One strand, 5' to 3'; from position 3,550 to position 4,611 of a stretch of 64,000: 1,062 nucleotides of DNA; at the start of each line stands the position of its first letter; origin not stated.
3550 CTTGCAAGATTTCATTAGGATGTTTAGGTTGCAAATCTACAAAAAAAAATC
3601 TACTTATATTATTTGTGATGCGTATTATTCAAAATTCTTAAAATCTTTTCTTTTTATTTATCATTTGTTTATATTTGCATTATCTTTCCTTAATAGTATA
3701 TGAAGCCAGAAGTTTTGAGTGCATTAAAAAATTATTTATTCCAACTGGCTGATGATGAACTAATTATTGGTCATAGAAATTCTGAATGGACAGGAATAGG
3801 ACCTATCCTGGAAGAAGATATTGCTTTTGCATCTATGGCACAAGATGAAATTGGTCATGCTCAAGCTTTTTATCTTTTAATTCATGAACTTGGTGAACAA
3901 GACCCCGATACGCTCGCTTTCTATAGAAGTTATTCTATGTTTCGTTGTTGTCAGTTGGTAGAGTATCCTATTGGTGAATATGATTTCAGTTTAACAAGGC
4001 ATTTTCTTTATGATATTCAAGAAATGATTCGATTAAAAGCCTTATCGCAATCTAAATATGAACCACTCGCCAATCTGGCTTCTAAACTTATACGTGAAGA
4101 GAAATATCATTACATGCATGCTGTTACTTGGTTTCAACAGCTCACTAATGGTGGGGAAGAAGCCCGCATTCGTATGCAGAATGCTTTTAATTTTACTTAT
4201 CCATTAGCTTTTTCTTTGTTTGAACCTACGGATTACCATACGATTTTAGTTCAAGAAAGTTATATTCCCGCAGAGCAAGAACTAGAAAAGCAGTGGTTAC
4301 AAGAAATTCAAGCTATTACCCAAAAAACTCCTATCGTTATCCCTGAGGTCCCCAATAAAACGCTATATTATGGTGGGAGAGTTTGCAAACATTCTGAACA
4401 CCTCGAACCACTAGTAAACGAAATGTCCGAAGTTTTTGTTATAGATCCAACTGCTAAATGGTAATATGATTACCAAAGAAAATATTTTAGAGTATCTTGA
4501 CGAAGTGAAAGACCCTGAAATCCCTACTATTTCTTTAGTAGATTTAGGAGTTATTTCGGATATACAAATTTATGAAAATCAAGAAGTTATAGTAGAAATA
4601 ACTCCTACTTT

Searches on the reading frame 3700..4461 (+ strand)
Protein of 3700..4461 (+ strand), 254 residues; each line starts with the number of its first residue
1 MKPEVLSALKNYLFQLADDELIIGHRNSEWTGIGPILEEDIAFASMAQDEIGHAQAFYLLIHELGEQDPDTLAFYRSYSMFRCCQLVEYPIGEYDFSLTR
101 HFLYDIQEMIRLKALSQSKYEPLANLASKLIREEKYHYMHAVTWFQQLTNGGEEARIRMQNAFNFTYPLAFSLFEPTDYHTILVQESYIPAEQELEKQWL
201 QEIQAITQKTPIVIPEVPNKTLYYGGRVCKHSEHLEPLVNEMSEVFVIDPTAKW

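Call 3: search_protein_families(library=pfam, proteins=[window:3700-4461:+], max_evalue=1)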
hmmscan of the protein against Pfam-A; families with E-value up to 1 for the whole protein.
window:3700-4461:+ (254 aa): 2 families
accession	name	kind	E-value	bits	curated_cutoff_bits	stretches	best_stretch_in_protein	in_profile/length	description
PF05138.18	PaaA_PaaC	-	2.1e-66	224.3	28.5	1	4-254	13-263/263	Phenylacetic acid catabolic protein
PF02915.23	Rubrerythrin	-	0.012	16.5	22.8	0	42-67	34-59/137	Rubrerythrin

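Call 4: search_protein_families(library=ncbifam, proteins=[window:3700-4461:+], max_evalue=1)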
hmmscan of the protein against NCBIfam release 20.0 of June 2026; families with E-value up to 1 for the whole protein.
window:3700-4461:+ (254 aa): 3 families
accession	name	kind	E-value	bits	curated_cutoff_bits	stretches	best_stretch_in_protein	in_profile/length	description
TIGR02158.1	PA_CoA_Oxy3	equivalog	2.6e-65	220.6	133.35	1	16-254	1-237/237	1,2-phenylacetyl-CoA epoxidase subunit PaaC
TIGR02156.2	PA_CoA_Oxy1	equivalog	1.8e-10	40.4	280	1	15-186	31-201/289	1,2-phenylacetyl-CoA epoxidase subunit PaaA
NF010149.0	PRK13626.1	equivalog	0.05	12.2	476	1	118-202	414-496/552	HTH-type transcriptional regulator SgrR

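Call 6: search_solved_structures(query=window:3700-4461:+, max_evalue=0.01, show_alignments=4)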
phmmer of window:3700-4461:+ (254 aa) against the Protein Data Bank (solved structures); distinct sequences matched with E-value up to 0.01: 7.
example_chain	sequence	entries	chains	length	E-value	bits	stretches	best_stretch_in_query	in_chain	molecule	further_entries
1otk_A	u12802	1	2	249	2.4e-30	109.4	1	9-254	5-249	Phenylacetic acid degradation protein paaC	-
3pvr_B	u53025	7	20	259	2.4e-30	109.4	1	9-254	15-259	Phenylacetic acid degradation protein paaC | 1,2-phenylacetyl-CoA epoxidase, subunit C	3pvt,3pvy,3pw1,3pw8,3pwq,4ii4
4iit_C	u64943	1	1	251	1.2e-28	103.9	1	10-253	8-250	Phenylacetate-CoA oxygenase subunit PaaC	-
4mud_A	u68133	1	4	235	6.3e-11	45.8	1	6-175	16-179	Ring oxydation complex/ phenylacetic acid degradation related protein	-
4iit_A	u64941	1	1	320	7.1e-07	32.5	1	15-180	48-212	Phenylacetate-CoA oxygenase subunit PaaA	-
4ii4_A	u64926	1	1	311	1.9e-06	31.1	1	15-180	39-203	1,2-phenylacetyl-CoA epoxidase, subunit A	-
3pvr_A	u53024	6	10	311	2.6e-06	30.7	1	15-180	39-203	Phenylacetic acid degradation protein paaA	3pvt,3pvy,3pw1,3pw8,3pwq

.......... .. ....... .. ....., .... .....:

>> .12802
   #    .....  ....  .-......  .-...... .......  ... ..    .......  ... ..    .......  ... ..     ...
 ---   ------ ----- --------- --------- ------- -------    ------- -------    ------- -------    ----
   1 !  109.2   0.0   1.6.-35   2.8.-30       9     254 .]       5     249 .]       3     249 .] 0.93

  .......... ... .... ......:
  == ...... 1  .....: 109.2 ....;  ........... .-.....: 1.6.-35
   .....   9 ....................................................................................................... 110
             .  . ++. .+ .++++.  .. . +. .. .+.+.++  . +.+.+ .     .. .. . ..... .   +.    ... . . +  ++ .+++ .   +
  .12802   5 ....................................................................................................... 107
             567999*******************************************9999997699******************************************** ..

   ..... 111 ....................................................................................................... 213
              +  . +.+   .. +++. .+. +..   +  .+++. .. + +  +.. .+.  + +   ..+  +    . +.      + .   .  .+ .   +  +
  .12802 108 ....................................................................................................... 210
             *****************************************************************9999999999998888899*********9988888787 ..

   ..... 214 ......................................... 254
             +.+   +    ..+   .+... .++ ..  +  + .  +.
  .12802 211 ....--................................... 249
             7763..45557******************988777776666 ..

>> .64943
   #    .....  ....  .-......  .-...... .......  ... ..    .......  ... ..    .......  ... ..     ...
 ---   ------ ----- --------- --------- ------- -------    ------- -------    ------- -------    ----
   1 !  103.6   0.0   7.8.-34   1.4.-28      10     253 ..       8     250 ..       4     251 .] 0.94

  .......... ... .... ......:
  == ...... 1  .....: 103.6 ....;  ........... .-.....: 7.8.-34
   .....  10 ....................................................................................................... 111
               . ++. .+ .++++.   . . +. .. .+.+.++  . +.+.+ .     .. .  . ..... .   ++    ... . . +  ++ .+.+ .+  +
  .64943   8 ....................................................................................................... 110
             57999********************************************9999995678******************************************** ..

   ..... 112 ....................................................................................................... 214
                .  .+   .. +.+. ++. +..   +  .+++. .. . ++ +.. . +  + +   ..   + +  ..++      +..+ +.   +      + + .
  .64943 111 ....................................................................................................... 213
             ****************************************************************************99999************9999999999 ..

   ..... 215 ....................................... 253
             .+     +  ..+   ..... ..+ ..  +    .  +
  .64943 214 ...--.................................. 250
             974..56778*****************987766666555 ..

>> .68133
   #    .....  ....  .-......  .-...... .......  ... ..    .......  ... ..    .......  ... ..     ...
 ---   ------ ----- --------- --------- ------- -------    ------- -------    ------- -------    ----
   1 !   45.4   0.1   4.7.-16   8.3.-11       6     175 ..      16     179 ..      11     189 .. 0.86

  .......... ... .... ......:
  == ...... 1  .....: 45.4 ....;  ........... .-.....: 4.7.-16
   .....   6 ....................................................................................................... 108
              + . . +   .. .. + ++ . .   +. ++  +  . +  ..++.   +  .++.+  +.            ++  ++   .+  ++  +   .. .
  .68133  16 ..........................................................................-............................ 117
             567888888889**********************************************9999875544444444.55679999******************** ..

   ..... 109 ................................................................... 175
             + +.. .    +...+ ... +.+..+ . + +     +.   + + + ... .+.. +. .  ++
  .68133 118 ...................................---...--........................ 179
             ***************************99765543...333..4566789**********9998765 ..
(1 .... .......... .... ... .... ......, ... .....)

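Call 16: find_homologous_proteins(query=window:3700-4461:+, max_evalue=1e-20)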
Query window:3700-4461:+ (254 aa): 4408 proteins with E <= 1e-20 among 4636 candidates; the best 120 are listed.
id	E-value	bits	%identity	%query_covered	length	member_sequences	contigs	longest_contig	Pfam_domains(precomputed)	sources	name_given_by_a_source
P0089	1.6e-169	580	100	100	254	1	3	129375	PF05138.19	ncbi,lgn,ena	-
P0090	4.8e-145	500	85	100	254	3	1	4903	PF05138.19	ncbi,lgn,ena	-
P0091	8.8e-138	476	80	100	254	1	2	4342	PF05138.19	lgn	-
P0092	2.1e-136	472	81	100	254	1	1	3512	PF05138.19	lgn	-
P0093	3.2e-136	471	80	100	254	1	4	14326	PF05138.19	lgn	-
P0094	6.3e-130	450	78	100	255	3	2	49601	PF05138.19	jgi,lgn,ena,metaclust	metaclust:\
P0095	1.2e-127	443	78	100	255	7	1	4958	PF05138.19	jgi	-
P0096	8.3e-115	401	82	83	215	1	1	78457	PF05138.19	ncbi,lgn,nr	ncbi:MAG: hypothetical protein KatS3mg035_0337 [Bacteroidia bacterium]|nr:MAG: hypothetical protein 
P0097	2.9e-96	340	60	98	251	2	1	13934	PF05138.19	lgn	-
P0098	2.2e-95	337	60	97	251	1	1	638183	PF05138.19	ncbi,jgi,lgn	-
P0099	2.4e-94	334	58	98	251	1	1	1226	PF05138.19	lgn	-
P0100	1.2e-93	332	57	98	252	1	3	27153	PF05138.19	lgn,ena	-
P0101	1.9e-93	331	60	97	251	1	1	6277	PF05138.19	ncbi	-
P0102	3.3e-93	330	60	97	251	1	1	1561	PF05138.19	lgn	-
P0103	4.5e-92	326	59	98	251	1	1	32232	PF05138.19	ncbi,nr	ncbi:MAG: 1,2-phenylacetyl-CoA epoxidase subunit PaaC [Bacteroidia bacterium]|nr:1,2-phenylacetyl-Co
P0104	1.4e-91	325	56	100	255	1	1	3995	PF05138.19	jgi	-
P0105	1.5e-91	325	58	98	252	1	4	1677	PF05138.19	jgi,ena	-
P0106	2.1e-91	324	57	98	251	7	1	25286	PF05138.19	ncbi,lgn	ncbi:MAG: 1,2-phenylacetyl-CoA epoxidase subunit PaaC [Bacteroidota bacterium]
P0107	2.1e-91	324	57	97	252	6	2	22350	PF05138.19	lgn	-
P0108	4.2e-91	323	57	97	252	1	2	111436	PF05138.19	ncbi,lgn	ncbi:MAG: 1,2-phenylacetyl-CoA epoxidase subunit PaaC [Bacteroidota bacterium]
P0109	4.3e-91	323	59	97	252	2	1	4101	PF05138.19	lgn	-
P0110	4.4e-91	323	58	98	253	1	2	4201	PF05138.19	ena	-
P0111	4.4e-91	323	58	98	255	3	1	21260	PF05138.19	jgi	jgi:ring-1,2-phenylacetyl-CoA epoxidase subunit PaaC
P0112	4.5e-91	323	54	99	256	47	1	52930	PF05138.19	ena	-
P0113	6.7e-91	323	57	98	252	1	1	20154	PF05138.19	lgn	-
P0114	8.2e-91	322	56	97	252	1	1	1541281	PF05138.19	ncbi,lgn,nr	ncbi:MAG: phenylacetate-CoA oxygenase subunit PaaC [Bacteroidia bacterium]|nr:phenylacetate-CoA oxyg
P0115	8.5e-91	322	56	98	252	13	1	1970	PF05138.19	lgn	-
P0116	1.0e-90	322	57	98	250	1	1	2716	PF05138.19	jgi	jgi:ring-1,2-phenylacetyl-CoA epoxidase subunit PaaC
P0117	1.0e-90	322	57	97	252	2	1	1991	PF05138.19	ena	-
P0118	1.1e-90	322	58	97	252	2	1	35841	PF05138.19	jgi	jgi:ring-1,2-phenylacetyl-CoA epoxidase subunit PaaC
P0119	1.2e-90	322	57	98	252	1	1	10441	PF05138.19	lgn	-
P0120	1.3e-90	322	55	99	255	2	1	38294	PF05138.19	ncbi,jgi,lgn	-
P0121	1.6e-90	321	58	97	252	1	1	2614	PF05138.19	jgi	jgi:ring-1,2-phenylacetyl-CoA epoxidase subunit PaaC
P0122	1.6e-90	321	58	97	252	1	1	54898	PF05138.19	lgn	-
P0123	2.1e-90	321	56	97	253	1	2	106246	PF05138.19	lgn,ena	-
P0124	2.3e-90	321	57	98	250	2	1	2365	PF05138.19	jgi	jgi:ring-1,2-phenylacetyl-CoA epoxidase subunit PaaC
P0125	2.5e-90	321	56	98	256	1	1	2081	PF05138.19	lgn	-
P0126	3.9e-90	320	56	98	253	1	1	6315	PF05138.19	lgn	-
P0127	5.9e-90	319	58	97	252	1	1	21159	PF05138.19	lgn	-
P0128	7.4e-90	319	58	98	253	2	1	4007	PF05138.19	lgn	-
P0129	8.1e-90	319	58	98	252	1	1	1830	PF05138.19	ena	-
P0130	8.5e-90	319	57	98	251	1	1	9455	PF05138.19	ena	-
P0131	1.1e-89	319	56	97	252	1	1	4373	PF05138.19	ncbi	ncbi:MAG: 1,2-phenylacetyl-CoA epoxidase subunit PaaC [Bacteroidota bacterium]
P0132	1.2e-89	318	57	98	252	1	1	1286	PF05138.19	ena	-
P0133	1.3e-89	318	58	98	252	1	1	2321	PF05138.19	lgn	-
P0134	1.4e-89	318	56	100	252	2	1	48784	PF05138.19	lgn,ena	-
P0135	1.8e-89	318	57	98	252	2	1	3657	PF05138.19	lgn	-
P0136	2.7e-89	317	56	98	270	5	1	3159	PF05138.19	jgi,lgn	jgi:ring-1,2-phenylacetyl-CoA epoxidase subunit PaaC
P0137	2.9e-89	317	55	98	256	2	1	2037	PF05138.19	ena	-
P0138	3.9e-89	317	56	97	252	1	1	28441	PF05138.19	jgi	jgi:ring-1,2-phenylacetyl-CoA epoxidase subunit PaaC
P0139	4.4e-89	317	56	97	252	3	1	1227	PF05138.19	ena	-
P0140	4.6e-89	317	58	98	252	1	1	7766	PF05138.19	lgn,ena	-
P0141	6.8e-89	316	56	97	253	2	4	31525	PF05138.19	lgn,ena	-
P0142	8.1e-89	316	57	97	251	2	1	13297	PF05138.19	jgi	jgi:ring-1,2-phenylacetyl-CoA epoxidase subunit PaaC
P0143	9.8e-89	315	57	98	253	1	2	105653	PF05138.19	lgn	-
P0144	1.1e-88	315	56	99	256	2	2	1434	PF05138.19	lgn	-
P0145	1.1e-88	315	57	98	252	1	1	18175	PF05138.19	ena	-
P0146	1.2e-88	315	55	98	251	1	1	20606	PF05138.19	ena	-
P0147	1.3e-88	315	53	98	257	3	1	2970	PF05138.19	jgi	jgi:ring-1,2-phenylacetyl-CoA epoxidase subunit PaaC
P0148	1.4e-88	315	56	100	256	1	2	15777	PF05138.19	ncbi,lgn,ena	-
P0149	1.4e-88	315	56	98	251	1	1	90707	PF05138.19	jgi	-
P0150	1.5e-88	315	54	100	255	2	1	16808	PF05138.19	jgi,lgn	-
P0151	1.9e-88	315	56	98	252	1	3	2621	PF05138.19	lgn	-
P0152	1.9e-88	315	57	97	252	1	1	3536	PF05138.19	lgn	-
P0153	2.3e-88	314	56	97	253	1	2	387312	PF05138.19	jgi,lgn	-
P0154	2.6e-88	314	56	100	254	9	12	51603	PF05138.19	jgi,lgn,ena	jgi:ring-1,2-phenylacetyl-CoA epoxidase subunit PaaC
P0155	2.9e-88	314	57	98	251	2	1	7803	PF05138.19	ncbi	-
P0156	2.9e-88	314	57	98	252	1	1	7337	PF05138.19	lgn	-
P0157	3.0e-88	314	56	98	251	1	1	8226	PF05138.19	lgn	-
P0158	3.2e-88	314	56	98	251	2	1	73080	PF05138.19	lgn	-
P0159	4.0e-88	313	56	98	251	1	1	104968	PF05138.19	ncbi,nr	ncbi:MAG: 1,2-phenylacetyl-CoA epoxidase subunit PaaC [Bacteroidia bacterium]|nr:1,2-phenylacetyl-Co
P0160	4.5e-88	313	56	98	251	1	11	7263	PF05138.19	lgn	-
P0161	5.5e-88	313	54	98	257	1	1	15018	PF05138.19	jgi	jgi:ring-1,2-phenylacetyl-CoA epoxidase subunit PaaC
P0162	5.7e-88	313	55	98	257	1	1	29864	PF05138.19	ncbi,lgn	-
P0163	6.5e-88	313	57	98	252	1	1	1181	PF05138.19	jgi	jgi:ring-1,2-phenylacetyl-CoA epoxidase subunit PaaC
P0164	6.9e-88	313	55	97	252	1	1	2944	PF05138.19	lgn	-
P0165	7.4e-88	313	54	100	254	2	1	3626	PF05138.19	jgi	jgi:ring-1,2-phenylacetyl-CoA epoxidase subunit PaaC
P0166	8.3e-88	312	54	100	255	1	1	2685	PF05138.19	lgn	-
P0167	8.7e-88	312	56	98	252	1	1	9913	PF05138.19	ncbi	ncbi:MAG: 1,2-phenylacetyl-CoA epoxidase subunit PaaC [Bacteroidia bacterium]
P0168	1.1e-87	312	56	97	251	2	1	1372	PF05138.19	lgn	-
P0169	1.1e-87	312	57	97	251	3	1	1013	PF05138.19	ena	-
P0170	1.2e-87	312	57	98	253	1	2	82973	PF05138.19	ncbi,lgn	-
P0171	1.3e-87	312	56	98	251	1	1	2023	PF05138.19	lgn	-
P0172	1.4e-87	312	55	100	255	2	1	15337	PF05138.19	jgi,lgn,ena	-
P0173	1.5e-87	312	56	98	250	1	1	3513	PF05138.19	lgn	-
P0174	1.6e-87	312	55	98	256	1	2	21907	PF05138.19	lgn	-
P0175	1.7e-87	311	56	98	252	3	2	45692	PF05138.19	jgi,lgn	jgi:ring-1,2-phenylacetyl-CoA epoxidase subunit PaaC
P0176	1.9e-87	311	56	100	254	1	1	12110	PF05138.19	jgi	-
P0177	1.9e-87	311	57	97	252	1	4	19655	PF05138.19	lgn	-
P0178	1.9e-87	311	55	100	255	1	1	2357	PF05138.19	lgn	-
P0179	2.1e-87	311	57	98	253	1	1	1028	PF05138.19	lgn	-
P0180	2.1e-87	311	57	97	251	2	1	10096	PF05138.19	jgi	-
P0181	2.1e-87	311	57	97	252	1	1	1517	PF05138.19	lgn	-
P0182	2.4e-87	311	54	98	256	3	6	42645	PF05138.19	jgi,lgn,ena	-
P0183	2.5e-87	311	55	98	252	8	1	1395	PF05138.19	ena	-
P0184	2.7e-87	311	54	98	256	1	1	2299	PF05138.19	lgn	-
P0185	2.9e-87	311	60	98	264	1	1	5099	PF05138.19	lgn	-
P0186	3.0e-87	311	56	98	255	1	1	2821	PF05138.19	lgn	-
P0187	3.3e-87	310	56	97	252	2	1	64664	PF05138.19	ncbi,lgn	-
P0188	3.5e-87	310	55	98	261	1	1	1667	PF05138.19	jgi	jgi:ring-1,2-phenylacetyl-CoA epoxidase subunit PaaC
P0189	3.6e-87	310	57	97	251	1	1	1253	PF05138.19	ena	-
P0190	4.0e-87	310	56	97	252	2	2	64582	PF05138.19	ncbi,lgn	-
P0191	4.1e-87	310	57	97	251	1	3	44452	PF05138.19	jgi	jgi:ring-1,2-phenylacetyl-CoA epoxidase subunit PaaC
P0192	4.5e-87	310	58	97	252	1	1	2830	PF05138.19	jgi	jgi:ring-1,2-phenylacetyl-CoA epoxidase subunit PaaC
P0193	5.2e-87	310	58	92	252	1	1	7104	PF05138.19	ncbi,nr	ncbi:MAG: phenylacetate-CoA oxygenase subunit PaaC [Bacteroidetes bacterium]|nr:phenylacetate-CoA ox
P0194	5.4e-87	310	57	97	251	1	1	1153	PF05138.19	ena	-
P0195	5.5e-87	310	55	98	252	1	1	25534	PF05138.19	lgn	-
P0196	5.9e-87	310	55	98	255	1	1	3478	PF05138.19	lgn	-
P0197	6.0e-87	310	56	97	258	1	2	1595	PF05138.19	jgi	jgi:ring-1,2-phenylacetyl-CoA epoxidase subunit PaaC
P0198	6.0e-87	310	55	100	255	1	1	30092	PF05138.19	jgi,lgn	-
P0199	8.5e-87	309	54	100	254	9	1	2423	PF05138.19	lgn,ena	-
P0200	8.7e-87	309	53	98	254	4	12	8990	PF05138.19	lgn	-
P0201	9.1e-87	309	54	97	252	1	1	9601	PF05138.19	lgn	-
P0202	1.1e-86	309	56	98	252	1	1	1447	PF05138.19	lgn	-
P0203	1.1e-86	309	55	98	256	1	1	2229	PF05138.19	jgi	jgi:ring-1,2-phenylacetyl-CoA epoxidase subunit PaaC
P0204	1.3e-86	309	54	99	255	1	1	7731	PF05138.19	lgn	-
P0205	1.3e-86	308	56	97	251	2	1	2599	PF05138.19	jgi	jgi:ring-1,2-phenylacetyl-CoA epoxidase subunit PaaC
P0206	1.4e-86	308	55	97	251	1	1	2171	PF05138.19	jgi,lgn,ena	-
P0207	1.4e-86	308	54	98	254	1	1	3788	PF05138.19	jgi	jgi:ring-1,2-phenylacetyl-CoA epoxidase subunit PaaC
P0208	1.5e-86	308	58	97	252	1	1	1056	PF05138.19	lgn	-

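Call 18: find_encoding_contigs(protein=P0089, flank=10000, max_places=2)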
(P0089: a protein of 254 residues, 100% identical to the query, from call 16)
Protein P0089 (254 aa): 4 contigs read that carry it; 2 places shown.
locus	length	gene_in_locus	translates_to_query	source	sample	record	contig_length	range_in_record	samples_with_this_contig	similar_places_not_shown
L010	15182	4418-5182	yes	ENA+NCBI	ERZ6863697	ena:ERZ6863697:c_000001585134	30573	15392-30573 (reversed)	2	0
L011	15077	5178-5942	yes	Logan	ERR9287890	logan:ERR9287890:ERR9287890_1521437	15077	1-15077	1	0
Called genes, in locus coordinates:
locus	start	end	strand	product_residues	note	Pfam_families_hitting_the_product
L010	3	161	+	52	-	?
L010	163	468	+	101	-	PF01192:RNA_pol_Rpb6 (faint)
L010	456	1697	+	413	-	PF02441:Flavoprotein, PF04127:DFP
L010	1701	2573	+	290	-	PF01040:UbiA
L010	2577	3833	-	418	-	PF00817:IMS, PF11799:IMS_C, PF13438:DUF4113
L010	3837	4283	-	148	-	PF00717:Peptidase_S24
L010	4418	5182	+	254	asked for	PF05138:PaaA_PaaC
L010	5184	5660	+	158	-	PF01883:FeS_assembly_P, PF23451:Zn_ribbon_PaaD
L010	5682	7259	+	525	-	-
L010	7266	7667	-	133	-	PF18962:Por_Secre_tail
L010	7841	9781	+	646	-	PF00289:Biotin_carb_N, PF02222:ATP-grasp, PF02655:ATP-grasp_3 (weak), PF02786:CPSase_L_D2, PF07478:Dala_Dala_lig_C, PF08443:RimK (faint), PF02785:Biotin_carb_C, PF00364:Biotin_lipoyl, +1 more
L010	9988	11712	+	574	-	PF04734:Ceramidase_alk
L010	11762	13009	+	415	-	PF00675:Peptidase_M16, PF05193:Peptidase_M16_C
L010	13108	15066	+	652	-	PF13181:TPR_8 (faint), PF13428:TPR_14 (faint), PF23914:TPR_CcmH_CycH (faint), PF13424:TPR_12, PF13424:TPR_12, PF13374:TPR_10 (weak), PF13424:TPR_12, PF07228:SpoIIE, +7 more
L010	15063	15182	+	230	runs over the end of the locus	PF00106:adh_short, PF13561:adh_short_C2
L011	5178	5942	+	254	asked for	PF05138:PaaA_PaaC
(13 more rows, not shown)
